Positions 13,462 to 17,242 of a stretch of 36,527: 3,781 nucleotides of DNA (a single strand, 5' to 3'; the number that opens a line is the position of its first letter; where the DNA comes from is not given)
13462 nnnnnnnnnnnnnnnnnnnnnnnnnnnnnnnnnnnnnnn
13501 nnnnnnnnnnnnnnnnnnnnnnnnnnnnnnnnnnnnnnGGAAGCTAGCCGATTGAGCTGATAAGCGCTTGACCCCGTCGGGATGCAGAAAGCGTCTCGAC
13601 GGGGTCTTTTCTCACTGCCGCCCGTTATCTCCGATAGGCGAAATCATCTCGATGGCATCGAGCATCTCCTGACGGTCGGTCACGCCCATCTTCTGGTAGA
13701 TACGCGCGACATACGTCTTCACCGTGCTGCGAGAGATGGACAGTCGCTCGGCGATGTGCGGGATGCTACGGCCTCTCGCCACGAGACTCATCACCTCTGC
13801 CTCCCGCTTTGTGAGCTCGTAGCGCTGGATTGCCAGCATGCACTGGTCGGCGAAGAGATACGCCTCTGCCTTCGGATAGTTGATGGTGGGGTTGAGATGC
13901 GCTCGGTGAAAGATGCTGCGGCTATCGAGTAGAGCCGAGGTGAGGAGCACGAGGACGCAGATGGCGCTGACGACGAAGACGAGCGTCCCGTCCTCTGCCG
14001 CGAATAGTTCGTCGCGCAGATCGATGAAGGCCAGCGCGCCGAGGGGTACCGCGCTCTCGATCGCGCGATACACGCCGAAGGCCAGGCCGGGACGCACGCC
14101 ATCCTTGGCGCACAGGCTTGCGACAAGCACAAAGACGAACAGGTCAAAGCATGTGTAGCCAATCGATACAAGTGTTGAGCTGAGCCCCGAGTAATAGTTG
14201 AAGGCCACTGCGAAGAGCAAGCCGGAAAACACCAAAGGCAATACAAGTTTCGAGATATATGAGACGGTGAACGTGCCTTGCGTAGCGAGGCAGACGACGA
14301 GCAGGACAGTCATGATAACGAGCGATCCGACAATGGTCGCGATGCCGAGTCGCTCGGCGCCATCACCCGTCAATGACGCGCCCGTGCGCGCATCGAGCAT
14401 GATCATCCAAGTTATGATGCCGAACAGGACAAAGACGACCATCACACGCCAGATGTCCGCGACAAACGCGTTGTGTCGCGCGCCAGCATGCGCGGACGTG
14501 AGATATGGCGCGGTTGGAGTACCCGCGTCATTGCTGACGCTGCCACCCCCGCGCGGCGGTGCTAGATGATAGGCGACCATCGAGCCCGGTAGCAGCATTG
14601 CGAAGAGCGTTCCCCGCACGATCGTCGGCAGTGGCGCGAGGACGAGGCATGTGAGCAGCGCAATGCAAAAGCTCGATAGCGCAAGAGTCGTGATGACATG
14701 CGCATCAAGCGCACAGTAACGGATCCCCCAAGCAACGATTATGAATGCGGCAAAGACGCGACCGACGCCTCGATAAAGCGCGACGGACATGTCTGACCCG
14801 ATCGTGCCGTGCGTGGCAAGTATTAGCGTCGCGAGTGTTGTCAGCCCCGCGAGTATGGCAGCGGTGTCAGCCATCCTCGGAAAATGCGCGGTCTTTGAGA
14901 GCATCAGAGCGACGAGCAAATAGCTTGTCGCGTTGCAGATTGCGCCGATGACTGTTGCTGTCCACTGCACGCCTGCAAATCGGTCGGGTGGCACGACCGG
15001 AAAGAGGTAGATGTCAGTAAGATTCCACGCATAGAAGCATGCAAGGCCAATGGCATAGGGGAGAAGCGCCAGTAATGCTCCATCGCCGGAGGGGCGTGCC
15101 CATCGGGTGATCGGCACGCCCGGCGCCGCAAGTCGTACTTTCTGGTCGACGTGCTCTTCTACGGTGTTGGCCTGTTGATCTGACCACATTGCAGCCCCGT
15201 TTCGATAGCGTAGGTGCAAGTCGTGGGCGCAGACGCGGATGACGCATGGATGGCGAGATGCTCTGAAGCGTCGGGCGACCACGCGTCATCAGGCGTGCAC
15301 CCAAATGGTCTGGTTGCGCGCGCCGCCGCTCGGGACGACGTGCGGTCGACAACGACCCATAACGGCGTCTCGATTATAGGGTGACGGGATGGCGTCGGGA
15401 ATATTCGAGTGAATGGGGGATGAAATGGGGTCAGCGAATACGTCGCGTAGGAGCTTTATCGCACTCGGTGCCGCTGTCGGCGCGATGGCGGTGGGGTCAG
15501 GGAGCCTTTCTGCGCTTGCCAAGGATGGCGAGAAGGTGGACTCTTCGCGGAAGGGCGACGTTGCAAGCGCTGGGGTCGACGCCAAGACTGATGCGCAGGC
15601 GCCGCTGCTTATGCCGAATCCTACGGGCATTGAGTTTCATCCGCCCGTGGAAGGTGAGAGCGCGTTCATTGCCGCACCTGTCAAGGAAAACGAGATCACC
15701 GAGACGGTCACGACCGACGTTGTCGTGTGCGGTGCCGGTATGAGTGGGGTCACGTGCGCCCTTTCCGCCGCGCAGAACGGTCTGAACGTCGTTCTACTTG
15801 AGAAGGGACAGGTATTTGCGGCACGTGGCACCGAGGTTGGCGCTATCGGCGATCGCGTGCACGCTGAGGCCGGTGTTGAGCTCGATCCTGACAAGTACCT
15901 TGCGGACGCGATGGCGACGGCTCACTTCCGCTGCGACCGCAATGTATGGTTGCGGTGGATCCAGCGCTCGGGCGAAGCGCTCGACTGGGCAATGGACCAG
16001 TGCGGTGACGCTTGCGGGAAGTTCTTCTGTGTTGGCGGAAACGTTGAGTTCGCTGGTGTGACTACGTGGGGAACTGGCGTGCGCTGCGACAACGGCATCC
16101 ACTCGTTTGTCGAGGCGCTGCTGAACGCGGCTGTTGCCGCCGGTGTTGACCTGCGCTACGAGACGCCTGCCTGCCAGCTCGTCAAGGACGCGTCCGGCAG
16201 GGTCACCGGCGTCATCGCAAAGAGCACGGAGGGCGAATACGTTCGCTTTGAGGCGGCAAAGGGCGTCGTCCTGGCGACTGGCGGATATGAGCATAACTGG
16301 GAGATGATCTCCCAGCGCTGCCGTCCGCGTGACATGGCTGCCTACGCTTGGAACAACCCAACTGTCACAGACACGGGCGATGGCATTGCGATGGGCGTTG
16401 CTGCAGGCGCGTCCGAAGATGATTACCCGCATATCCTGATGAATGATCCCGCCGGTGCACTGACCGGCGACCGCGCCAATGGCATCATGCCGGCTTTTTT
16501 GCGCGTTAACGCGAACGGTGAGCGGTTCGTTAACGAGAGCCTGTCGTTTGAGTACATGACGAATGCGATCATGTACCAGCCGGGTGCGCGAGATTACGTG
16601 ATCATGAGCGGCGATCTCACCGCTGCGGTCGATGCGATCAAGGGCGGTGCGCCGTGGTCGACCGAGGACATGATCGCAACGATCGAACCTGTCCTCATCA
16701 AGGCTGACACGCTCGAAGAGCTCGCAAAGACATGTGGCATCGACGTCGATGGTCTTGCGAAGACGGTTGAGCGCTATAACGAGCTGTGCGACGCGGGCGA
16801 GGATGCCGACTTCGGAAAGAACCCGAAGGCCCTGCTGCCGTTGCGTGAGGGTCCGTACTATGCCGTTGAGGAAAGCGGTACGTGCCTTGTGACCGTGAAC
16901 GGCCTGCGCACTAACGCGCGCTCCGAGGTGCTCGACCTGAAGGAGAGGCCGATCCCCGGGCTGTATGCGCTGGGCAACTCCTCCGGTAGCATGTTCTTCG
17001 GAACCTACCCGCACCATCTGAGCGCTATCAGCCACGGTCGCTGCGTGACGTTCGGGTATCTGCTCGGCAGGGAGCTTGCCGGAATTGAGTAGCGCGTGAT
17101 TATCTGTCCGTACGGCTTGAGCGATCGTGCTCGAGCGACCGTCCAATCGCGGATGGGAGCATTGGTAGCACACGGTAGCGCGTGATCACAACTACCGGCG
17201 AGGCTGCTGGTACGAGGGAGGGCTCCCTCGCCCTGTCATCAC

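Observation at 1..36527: Nine Tat-signal flavoprotein reductases interleaved with six membrane-embedded LuxR regulators: a modular sensor-reductase cassette array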

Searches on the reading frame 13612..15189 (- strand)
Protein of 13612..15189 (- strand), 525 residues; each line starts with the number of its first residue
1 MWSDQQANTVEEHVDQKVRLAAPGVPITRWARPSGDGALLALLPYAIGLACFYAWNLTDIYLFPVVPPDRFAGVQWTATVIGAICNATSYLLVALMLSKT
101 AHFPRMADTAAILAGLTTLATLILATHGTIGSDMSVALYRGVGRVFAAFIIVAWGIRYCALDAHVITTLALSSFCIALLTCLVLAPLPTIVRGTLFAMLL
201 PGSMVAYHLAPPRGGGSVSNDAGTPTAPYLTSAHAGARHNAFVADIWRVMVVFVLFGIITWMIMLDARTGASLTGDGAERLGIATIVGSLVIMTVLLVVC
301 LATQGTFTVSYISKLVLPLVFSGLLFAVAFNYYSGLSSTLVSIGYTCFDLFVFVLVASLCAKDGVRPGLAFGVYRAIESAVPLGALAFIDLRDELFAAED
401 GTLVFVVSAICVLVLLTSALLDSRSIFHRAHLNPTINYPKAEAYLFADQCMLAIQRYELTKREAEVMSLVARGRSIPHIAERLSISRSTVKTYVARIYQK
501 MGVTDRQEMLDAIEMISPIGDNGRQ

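Call 6: search_protein_families(library=pfam, proteins=[window:13612-15189:-], max_evalue=0.01)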
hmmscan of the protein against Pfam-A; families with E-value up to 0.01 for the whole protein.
window:13612-15189:- (525 aa): 7 families
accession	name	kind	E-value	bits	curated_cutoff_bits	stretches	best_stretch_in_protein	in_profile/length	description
PF00196.25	GerE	-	1.7e-16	60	23.5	1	459-510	3-54/57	Bacterial regulatory proteins, luxR family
PF08281.18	Sigma70_r4_2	-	1.3e-05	25.2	25.7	1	458-501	10-54/54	Sigma-70, region 4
PF13384.12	HTH_23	-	0.00014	22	24.6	1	462-496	6-40/50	Homeodomain-like domain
PF02796.21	HTH_7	-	0.00042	20.8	23.8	1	464-493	12-41/45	Helix-turn-helix domain of resolvase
PF13518.12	HTH_28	-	0.00066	20.1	25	1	464-496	3-35/52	Helix-turn-helix domain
PF08279.18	HTH_11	-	0.0045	17.3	25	1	475-502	17-43/55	HTH domain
PF04545.22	Sigma70_r4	-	0.0045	16.9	24.1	1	458-500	4-47/50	Sigma-70, region 4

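Call 50: find_homologous_proteins(query=window:13612-15189:-, max_evalue=1e-8)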
Query window:13612-15189:- (525 aa): 22 proteins with E <= 1e-8 among 8000 candidates.
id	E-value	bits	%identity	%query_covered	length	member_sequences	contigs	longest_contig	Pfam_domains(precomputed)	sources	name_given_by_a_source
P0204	0.0e+0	1122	98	100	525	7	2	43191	PF00196.26,PF08281.19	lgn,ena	-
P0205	6.9e-201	686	65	99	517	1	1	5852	PF00196.26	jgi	jgi:DNA-binding CsgD family transcriptional regulator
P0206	2.1e-114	401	45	92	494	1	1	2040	PF00196.26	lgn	-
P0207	5.0e-114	400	46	92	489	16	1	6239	PF00196.26,PF08281.19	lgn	-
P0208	5.0e-109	383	44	90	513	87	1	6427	PF00196.26,PF08281.19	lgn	-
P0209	3.4e-108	381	43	98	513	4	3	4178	PF00196.26,PF04545.23,PF08281.19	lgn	-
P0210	2.4e-107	378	46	91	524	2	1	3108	PF00196.26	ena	-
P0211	2.8e-107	378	43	91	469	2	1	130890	PF00196.26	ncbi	-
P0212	2.8e-106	374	43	91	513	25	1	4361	PF00196.26,PF04545.23,PF08281.19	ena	-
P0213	5.7e-106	373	42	98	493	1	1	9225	PF00196.26,PF08281.19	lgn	-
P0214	8.6e-106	373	41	98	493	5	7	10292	PF00196.26,PF08281.19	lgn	-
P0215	1.3e-105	372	41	98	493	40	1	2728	PF00196.26,PF08281.19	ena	-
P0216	3.9e-104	367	45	90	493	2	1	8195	PF00196.26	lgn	-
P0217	6.8e-101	357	41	98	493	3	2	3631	PF00196.26,PF08281.19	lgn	-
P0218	9.6e-100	353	42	90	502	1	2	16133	PF00196.26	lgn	-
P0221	3.2e-89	318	41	90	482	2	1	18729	PF00196.26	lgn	-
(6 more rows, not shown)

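Call 56: find_encoding_contigs(protein=P0211, flank=6000, max_places=2)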
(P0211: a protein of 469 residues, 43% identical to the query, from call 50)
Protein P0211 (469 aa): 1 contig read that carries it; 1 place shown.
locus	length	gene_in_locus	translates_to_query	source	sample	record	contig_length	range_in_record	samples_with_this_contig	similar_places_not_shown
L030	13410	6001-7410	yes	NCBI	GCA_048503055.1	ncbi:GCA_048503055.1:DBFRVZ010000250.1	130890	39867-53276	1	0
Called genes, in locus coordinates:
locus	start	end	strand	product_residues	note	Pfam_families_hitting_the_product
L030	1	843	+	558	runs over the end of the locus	PF07992:Pyr_redox_2 (weak), PF00070:Pyr_redox (weak), PF00890:FAD_binding_2, PF01266:DAO, PF12831:FAD_oxidored (weak)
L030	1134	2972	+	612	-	PF00890:FAD_binding_2, PF01266:DAO (weak)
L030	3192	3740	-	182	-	PF05685:Uma2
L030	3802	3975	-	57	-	-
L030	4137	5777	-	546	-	PF00890:FAD_binding_2, PF01134:GIDA (faint), PF01266:DAO, PF07992:Pyr_redox_2 (weak), PF12831:FAD_oxidored (weak)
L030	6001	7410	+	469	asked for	PF00196:GerE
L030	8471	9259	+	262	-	PF08281:Sigma70_r4_2 (weak), PF00196:GerE, PF04545:Sigma70_r4 (weak)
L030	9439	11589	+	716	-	PF00890:FAD_binding_2, PF01266:DAO (faint), PF01946:Thi4 (weak), PF03486:HI0933_like (weak), PF12831:FAD_oxidored (weak)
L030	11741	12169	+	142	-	-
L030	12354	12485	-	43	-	-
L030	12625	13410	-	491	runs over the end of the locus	PF00890:FAD_binding_2, PF01266:DAO (weak), PF12831:FAD_oxidored (weak)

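Call 57: find_encoding_contigs(protein=P0221, flank=6000, max_places=2)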
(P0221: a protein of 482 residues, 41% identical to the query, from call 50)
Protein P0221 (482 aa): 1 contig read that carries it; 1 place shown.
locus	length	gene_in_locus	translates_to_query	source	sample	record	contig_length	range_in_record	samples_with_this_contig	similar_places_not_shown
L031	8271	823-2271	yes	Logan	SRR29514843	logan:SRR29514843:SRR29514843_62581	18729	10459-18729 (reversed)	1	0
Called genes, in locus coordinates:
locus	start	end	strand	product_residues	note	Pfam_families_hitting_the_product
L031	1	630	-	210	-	?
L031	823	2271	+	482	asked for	PF00196:GerE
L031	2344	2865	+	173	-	PF03729:DUF308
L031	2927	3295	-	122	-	-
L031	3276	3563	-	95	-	PF04221:RelB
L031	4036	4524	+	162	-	PF13187:Fer4_9 (faint), PF13237:Fer4_10 (weak), PF13247:Fer4_11, PF12838:Fer4_7, PF12797:Fer4_2 (weak), PF12837:Fer4_6 (weak), PF00037:Fer4 (weak)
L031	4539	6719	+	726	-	PF04879:Molybdop_Fe4S4, PF00384:Molybdopterin, PF01568:Molydop_binding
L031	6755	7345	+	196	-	PF12797:Fer4_2 (weak), PF12838:Fer4_7 (faint), PF13237:Fer4_10 (faint), PF13484:Fer4_16 (faint), PF13247:Fer4_11 (weak), PF25160:LdpA_Fe-S-bd, PF12837:Fer4_6 (weak), PF00037:Fer4 (weak), +3 more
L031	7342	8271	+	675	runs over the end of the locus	PF00361:Proton_antipo_M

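Call 58: find_encoding_contigs(protein=P0205, flank=6000, max_places=2)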
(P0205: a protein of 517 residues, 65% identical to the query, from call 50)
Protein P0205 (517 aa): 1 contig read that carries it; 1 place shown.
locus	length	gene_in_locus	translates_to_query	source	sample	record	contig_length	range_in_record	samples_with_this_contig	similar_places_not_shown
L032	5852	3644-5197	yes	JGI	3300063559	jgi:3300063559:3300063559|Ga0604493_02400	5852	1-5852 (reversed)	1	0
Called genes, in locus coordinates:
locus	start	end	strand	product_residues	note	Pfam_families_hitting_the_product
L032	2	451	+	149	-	?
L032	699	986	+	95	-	-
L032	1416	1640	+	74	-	-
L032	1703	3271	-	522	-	PF07992:Pyr_redox_2 (faint), PF00890:FAD_binding_2, PF01266:DAO, PF03486:HI0933_like (faint), PF12831:FAD_oxidored (weak)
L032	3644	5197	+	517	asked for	PF00196:GerE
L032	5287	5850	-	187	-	PF00890:FAD_binding_2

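Call 60: predict_structure(alignment_id=A1)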
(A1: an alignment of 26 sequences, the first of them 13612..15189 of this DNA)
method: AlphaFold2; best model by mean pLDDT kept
length: 525 residues; sequences in the alignment: 26
mean_pLDDT: 77.2   pTM: 0.69
mean pLDDT of the five models: 77.2, 74.7, 74.0, 73.7, 72.7
residues with pLDDT >= 90: 176; 70-90: 209; 50-70: 65; < 50: 75
segments of 3 or more residues with pLDDT < 50: 1-34, 214-231, 423-438, 520-525
pLDDT, mean of each block of 10 residues (from residue 1): 37 34 34 56 92 92 68 73 92 86 90 93 87 82 91 92 89 95 90 93 94 48 38 60 84 87 78 67 89 91 76 72 75 72 88 90 87 93 87 65 65 69 44 45 75 89 92 91 95 96 90 74 37
secondary structure, 60 per line:
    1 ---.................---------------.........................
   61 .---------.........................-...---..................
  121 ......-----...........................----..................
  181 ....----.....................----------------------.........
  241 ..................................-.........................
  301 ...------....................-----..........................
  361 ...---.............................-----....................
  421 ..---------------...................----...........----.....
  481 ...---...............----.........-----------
elements in order: H4-20 H36-61 H71-95 H103-126 H132-158 H163-184 H189-209 H232-274 H276-303 H310-329 H335-363 H367-395 H401-422 H438-456 H461-471 H476-483 H487-501 H506-514

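Call 62: fold_search(model_id=the predicted structure, library=pdb)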
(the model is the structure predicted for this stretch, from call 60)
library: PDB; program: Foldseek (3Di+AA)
matches with E <= 10: 744; with E <= 0.001: 95
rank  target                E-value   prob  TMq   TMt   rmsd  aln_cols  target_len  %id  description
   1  9ucm_A                2.3e-05  1.00  0.51  0.57   7.9       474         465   13  Cryo-EM structure of the human G6P transporter SLC37A2 in the apo state with a symmetric ER luminal-open conformation. (released 2025-11-05)
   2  8bb6_A                3.2e-05  1.00  0.49  0.53   8.4       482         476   12  Crystal structure of Arabidopsis thaliana sucrose transporter SUC1 (released 2023-05-31)
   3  7l16                  3.5e-05  1.00  0.52  0.59   6.5       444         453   14  Crystal structure of sugar-bound melibiose permease MelB (released 2021-08-04)
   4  8vzo_A                4.8e-05  1.00  0.44  0.53   7.5       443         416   13  Cryo-EM structure of FLVCR2 in the outward-facing state with choline bound (released 2024-05-01)
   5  8uc0                  7.4e-05  1.00  0.47  0.55   7.0       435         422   16  Endogenous ligand bound FLVCR1 (released 2024-03-27)
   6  8ubz                  8.0e-05  1.00  0.42  0.51   7.9       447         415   16  Choline-bound FLVCR1 (released 2024-03-27)
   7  7ckr_A                9.0e-05  1.00  0.45  0.57   7.6       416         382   15  Cryo-EM structure of the human MCT1/Basigin-2 complex in the presence of anti-cancer drug candidate BAY-8002 in the ou (released 2020-12-23)
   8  8z7r                  1.1e-04  1.00  0.47  0.60   6.7       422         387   13  SLC19A3 apo structure (released 2025-01-08)
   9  8qct                  1.1e-04  1.00  0.45  0.54   7.2       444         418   14  Cryo-EM structure of the inward-facing choline-bound FLVCR1 (released 2024-04-17)
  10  8ubw                  1.2e-04  1.00  0.46  0.56   7.0       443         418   14  Choline-bound FLVCR1 (released 2024-03-27)
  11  8s4u_A                1.2e-04  1.00  0.45  0.59   7.1       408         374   12  Cryo-EM structure of apo human SLC19A3 in outward-open state (released 2024-10-02)
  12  7oix_B                1.3e-04  1.00  0.52  0.59   6.4       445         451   10  Structure of thermostable human MFSD2A in complex with thermostable human Sync2 (released 2022-06-01)
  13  8tgg_A                1.3e-04  1.00  0.42  0.55   7.5       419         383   14  VMAT1 dimer with MPP+ and reserpine (released 2024-03-20)
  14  8ubx                  1.3e-04  1.00  0.42  0.50   7.7       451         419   14  Ethanolamine-bound FLVCR1 (released 2024-03-27)
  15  8dl8_A                1.4e-04  1.00  0.46  0.52   7.9       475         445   13  Cryo-EM structure of human ferroportin/slc40 bound to Co2+ in nanodisc (released 2022-12-07)
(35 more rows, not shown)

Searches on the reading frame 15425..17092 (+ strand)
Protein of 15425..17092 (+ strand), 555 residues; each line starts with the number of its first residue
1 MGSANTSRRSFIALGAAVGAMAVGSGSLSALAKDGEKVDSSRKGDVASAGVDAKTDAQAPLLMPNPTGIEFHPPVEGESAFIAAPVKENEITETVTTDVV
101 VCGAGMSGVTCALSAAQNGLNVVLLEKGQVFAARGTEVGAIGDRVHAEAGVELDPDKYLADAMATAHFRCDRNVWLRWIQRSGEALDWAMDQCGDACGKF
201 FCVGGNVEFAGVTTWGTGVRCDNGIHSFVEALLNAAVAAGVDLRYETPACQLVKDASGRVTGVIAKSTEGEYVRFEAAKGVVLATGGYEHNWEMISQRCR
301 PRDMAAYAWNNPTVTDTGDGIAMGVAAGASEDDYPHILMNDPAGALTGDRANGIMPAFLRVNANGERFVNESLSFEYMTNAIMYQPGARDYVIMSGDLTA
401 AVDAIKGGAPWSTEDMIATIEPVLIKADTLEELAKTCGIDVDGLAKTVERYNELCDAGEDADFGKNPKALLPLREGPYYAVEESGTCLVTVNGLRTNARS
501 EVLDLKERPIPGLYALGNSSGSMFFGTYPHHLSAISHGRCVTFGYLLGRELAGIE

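Call 5: search_protein_families(library=pfam, proteins=[window:15425-17092:+], max_evalue=0.01)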
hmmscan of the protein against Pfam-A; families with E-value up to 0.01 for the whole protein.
window:15425-17092:+ (555 aa): 10 families
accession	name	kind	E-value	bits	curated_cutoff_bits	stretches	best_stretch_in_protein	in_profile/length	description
PF00890.30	FAD_binding_2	-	9.5e-59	200.1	20.4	1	98-530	1-409/414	FAD binding domain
PF01266.30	DAO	-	1.4e-14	54.8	27.9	2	98-188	1-84/353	FAD dependent oxidoreductase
PF12831.13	FAD_oxidored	-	2.6e-08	34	27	1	98-129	1-32/416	FAD dependent oxidoreductase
PF03486.20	HI0933_like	-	1.3e-06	28.5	50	1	98-131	2-35/244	HI0933-like protein Rossmann domain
PF07992.20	Pyr_redox_2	-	2.2e-06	27.7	26.1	1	87-154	131-201/291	Pyridine nucleotide-disulphide oxidoreductase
PF01946.23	Thi4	-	1.3e-05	25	26.2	1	89-128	10-50/235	Thi4 family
PF01134.28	GIDA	-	3.7e-05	23.4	22.1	1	98-126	1-29/391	Glucose inhibited division protein A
PF13450.12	NAD_binding_8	-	0.00011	22.9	21.9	1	102-137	2-37/68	NAD(P)-binding Rossmann-like domain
PF13738.12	Pyr_redox_3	-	0.00078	19.2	30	1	100-131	1-33/305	Pyridine nucleotide-disulphide oxidoreductase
PF00070.33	Pyr_redox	-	0.0042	18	22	0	99-152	2-56/82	Pyridine nucleotide-disulphide oxidoreductase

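Call 18: search_protein_families(library=ncbifam, proteins=[window:15425-17092:+], max_evalue=0.001)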
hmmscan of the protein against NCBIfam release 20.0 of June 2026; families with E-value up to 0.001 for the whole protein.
window:15425-17092:+ (555 aa): 72 families (the best 25 are shown)
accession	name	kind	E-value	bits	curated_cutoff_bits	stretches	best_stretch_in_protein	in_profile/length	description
NF053717.1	VnlPnlRedVprA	equivalog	8.6e-63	212.8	600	2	95-385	5-300/481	vinyl phenol reductase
NF004789.0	PRK06134.1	subfamily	2e-57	195.1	747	2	212-554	204-570/581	FAD-dependent oxidoreductase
TIGR01813.1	flavo_cyto_c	subfamily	7.2e-57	193.1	285.45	1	98-548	1-443/444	flavocytochrome c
NF009478.0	PRK12844.1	equivalog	1.6e-52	178.6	789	2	226-553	210-550/559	3-ketosteroid-delta-1-dehydrogenase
NF009476.0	PRK12839.1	equivalog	2.2e-49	168.1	940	2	227-553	215-566/572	FAD-dependent oxidoreductase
NF005510.0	PRK07121.1-3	subfamily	9.1e-47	159.9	481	2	222-552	176-487/492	FAD-binding protein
NF053677.1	Desat2ChcC2Cyan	equivalog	1.3e-45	155.8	900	2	226-552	203-552/558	4-oxocyclohex-2-ene-1-carboxylate 5-dehydrogenase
NF009473.0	PRK12835.1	subfamily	1.1e-44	152.9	837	3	235-375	222-363/585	FAD-binding protein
NF005882.1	PRK07843.1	equivalog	1.7e-44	152.1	788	2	228-548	204-544/547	3-oxosteroid 1-dehydrogenase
NF005511.0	PRK07121.1-4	equivalog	1.9e-44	152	466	2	268-544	258-532/553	FAD-binding protein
NF009477.0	PRK12843.1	equivalog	9.4e-44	149.8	758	2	228-551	223-568/578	FAD-dependent oxidoreductase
NF005064.0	PRK06481.1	equivalog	1.2e-41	143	542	1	97-523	62-474/506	flavocytochrome c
NF005512.0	PRK07121.1-5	subfamily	5.8e-37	127.4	812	2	228-549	184-484/489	FAD-binding protein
NF006130.0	PRK08274.1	equivalog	4.2e-36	124.8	369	1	95-549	4-456/467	FAD-dependent tricarballylate dehydrogenase TcuA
NF053676.1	4oxCHCAChcC1Cy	equivalog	1e-35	123.2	1000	2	226-552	187-527/528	4-oxocyclohexanecarboxylate 2-dehydrogenase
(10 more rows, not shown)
